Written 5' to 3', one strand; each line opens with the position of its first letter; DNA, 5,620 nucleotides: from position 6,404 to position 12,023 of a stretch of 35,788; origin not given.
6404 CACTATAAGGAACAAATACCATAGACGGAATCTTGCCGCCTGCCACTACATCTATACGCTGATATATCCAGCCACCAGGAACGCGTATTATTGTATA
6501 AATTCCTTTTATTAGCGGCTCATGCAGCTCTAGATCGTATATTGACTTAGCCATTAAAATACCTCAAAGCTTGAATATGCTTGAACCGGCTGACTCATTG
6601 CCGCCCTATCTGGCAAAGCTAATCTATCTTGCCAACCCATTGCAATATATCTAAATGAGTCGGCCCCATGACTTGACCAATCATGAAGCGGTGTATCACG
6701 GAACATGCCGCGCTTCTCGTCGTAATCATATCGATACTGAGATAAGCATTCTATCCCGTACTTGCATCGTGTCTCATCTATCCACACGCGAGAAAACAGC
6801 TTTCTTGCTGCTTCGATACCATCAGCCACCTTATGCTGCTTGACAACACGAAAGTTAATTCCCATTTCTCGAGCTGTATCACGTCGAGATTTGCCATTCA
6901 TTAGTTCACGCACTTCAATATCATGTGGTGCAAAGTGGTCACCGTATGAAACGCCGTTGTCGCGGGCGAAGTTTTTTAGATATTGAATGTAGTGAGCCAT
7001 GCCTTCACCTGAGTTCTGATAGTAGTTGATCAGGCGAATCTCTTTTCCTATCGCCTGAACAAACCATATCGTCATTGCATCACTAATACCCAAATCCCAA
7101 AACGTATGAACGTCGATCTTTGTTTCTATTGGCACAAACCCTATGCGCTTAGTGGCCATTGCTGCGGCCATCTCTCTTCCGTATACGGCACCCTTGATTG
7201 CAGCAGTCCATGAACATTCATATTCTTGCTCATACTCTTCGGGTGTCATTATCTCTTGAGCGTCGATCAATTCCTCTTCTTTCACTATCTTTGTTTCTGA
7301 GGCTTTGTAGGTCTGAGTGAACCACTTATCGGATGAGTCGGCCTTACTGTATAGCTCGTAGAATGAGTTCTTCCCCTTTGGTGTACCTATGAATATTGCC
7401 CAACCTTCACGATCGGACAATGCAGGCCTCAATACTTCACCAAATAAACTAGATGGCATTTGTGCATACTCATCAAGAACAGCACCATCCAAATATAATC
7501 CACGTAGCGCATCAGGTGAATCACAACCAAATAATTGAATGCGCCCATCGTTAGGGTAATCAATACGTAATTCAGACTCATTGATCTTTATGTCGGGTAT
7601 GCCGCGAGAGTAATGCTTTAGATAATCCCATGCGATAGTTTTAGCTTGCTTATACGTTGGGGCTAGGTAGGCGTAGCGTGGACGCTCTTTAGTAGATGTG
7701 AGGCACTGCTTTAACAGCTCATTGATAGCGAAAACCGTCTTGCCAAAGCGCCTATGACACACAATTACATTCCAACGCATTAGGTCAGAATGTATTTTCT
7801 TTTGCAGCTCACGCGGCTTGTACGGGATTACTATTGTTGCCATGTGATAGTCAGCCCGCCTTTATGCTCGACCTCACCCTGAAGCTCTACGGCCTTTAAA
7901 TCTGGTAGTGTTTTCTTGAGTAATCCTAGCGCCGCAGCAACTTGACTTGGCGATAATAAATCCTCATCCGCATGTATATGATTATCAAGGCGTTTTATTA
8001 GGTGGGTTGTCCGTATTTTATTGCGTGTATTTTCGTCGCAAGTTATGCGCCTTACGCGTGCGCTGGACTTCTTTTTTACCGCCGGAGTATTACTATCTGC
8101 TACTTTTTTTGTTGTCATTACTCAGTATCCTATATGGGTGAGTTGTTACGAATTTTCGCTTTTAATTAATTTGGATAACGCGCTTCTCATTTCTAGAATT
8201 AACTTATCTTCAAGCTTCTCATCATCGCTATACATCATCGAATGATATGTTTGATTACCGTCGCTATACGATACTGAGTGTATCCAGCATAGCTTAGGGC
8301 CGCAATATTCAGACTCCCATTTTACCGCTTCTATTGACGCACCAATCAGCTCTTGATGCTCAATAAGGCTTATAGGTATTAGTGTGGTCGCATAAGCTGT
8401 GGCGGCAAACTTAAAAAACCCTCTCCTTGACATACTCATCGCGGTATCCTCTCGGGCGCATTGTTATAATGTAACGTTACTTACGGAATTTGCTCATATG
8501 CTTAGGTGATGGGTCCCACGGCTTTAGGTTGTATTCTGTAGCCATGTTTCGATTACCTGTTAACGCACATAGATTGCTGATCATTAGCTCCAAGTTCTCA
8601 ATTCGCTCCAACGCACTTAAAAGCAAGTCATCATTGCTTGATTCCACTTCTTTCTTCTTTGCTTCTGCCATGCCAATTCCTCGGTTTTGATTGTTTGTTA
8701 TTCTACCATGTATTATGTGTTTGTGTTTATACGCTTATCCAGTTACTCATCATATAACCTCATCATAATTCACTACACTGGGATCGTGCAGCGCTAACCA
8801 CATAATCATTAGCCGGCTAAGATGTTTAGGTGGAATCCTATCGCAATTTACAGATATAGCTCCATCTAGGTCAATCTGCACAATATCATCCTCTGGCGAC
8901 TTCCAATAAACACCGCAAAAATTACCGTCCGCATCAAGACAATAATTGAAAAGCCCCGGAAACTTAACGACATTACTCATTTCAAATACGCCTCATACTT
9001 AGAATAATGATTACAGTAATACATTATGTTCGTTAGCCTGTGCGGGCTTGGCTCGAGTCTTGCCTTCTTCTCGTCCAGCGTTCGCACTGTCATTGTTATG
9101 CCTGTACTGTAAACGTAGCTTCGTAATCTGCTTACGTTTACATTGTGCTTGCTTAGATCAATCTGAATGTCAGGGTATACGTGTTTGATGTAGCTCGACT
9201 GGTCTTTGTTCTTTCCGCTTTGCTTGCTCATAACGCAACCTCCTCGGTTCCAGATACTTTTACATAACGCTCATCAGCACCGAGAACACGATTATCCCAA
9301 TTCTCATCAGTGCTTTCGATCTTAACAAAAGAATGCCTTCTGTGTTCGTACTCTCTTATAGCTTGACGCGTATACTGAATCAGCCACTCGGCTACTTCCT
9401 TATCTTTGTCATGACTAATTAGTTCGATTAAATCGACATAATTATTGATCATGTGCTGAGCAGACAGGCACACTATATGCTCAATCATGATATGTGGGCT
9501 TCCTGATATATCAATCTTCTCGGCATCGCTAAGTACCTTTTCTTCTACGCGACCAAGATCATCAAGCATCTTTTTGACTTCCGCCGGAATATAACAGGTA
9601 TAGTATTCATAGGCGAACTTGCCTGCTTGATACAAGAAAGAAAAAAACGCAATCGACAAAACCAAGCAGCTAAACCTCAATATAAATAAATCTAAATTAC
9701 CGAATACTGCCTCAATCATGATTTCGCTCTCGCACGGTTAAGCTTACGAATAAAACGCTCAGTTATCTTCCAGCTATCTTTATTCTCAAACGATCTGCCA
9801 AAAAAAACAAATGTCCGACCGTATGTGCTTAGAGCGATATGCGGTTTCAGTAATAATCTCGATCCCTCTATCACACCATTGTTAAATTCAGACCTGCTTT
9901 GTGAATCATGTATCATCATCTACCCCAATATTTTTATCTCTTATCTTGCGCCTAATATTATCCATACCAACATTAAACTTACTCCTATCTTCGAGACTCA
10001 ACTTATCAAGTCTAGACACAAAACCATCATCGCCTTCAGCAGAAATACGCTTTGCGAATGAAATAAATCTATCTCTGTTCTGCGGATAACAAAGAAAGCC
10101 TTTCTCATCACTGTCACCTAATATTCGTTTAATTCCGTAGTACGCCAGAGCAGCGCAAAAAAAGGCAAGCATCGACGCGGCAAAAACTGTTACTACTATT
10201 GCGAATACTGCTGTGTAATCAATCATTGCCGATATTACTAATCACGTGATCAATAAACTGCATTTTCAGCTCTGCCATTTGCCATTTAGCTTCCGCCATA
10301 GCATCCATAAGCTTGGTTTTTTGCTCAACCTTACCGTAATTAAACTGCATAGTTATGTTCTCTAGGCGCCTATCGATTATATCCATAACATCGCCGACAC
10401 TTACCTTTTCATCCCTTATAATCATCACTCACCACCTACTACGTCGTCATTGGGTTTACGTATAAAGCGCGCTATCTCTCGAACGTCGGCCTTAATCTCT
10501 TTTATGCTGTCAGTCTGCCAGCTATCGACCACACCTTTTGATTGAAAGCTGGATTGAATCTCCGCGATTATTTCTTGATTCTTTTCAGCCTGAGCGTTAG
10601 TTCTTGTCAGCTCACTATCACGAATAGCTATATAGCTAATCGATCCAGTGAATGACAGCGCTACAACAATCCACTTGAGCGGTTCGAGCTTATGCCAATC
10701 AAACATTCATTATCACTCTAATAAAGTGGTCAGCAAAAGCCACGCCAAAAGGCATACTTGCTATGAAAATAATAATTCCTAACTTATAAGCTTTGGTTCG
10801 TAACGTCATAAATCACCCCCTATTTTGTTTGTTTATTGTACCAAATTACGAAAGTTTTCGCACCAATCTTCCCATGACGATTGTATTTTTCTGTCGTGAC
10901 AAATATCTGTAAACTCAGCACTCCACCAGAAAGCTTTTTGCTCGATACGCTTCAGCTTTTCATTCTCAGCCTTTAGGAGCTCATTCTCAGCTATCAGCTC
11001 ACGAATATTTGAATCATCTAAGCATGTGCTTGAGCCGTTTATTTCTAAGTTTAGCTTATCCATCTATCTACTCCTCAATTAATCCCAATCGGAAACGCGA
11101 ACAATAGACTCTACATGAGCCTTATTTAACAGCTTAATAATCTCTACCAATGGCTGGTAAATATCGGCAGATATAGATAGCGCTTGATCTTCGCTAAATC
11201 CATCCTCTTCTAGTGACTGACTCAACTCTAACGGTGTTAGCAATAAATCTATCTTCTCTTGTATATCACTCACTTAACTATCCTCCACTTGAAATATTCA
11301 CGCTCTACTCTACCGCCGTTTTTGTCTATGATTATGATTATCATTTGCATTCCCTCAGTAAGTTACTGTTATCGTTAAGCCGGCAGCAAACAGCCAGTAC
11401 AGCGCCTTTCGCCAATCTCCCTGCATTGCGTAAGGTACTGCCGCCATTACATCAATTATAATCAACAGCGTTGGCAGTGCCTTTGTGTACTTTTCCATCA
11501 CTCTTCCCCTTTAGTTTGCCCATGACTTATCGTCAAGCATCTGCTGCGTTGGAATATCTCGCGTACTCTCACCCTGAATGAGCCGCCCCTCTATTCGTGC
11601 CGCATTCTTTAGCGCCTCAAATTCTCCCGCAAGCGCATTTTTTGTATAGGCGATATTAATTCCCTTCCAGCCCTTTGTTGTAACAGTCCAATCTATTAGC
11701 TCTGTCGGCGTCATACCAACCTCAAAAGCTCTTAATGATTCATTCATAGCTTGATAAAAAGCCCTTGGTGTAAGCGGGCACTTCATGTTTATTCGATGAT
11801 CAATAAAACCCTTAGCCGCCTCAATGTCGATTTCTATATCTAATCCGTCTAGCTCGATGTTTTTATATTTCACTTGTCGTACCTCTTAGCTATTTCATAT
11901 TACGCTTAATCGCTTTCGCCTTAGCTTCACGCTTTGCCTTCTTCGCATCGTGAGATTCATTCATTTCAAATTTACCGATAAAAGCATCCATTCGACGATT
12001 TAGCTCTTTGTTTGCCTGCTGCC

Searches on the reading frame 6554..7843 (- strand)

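Call 10: search_protein_families(library=pfam, proteins=[window:6554-7843:-], max_evalue=0.01)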
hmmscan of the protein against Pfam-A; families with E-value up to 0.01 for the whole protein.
window:6554-7843:- (429 aa): 1 family
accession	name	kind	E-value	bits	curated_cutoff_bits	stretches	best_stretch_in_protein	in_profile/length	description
PF03237.21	Terminase_6N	-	1.2e-12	48.4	22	1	31-223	6-210/215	Terminase large subunit, T4likevirus-type, N-terminal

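Call 11: search_protein_families(library=phrogs, proteins=[window:6554-7843:-], max_evalue=0.001)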
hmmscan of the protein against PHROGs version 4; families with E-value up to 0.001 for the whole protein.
window:6554-7843:- (429 aa): 6 families
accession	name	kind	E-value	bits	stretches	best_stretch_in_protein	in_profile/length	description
phrog_2472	-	unknown function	1.8e-50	173.2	1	210-403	109-307/324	-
phrog_2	-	head and packaging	1e-43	151.2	1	4-402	261-590/807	terminase large subunit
phrog_7579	-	head and packaging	4.5e-15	56.5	1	14-223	9-224/239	terminase large subunit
phrog_9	-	head and packaging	2.6e-07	30.9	1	14-168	206-375/812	terminase large subunit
phrog_10250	-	head and packaging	8.3e-07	30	1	197-400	3-211/228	terminase large subunit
phrog_6672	-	head and packaging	2.9e-06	27.9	1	323-400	49-125/145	terminase large subunit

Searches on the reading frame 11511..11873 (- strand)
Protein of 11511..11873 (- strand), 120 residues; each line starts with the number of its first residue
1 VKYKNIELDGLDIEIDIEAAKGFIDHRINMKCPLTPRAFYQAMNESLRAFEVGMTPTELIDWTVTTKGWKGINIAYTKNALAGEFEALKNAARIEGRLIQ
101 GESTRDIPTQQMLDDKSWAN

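Call 10: search_protein_families(library=pfam, proteins=[window:11511-11873:-], max_evalue=0.01)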
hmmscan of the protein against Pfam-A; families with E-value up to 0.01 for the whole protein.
window:11511-11873:- (120 aa): 0 families

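Call 11: search_protein_families(library=phrogs, proteins=[window:11511-11873:-], max_evalue=0.001)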
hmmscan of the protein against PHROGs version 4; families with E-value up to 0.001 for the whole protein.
window:11511-11873:- (120 aa): 1 family
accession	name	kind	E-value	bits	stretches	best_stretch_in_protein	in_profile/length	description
phrog_678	-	DNA, RNA and nucleotide metabolism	8.3e-06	26.6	1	14-74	222-281/346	replication initiation O-like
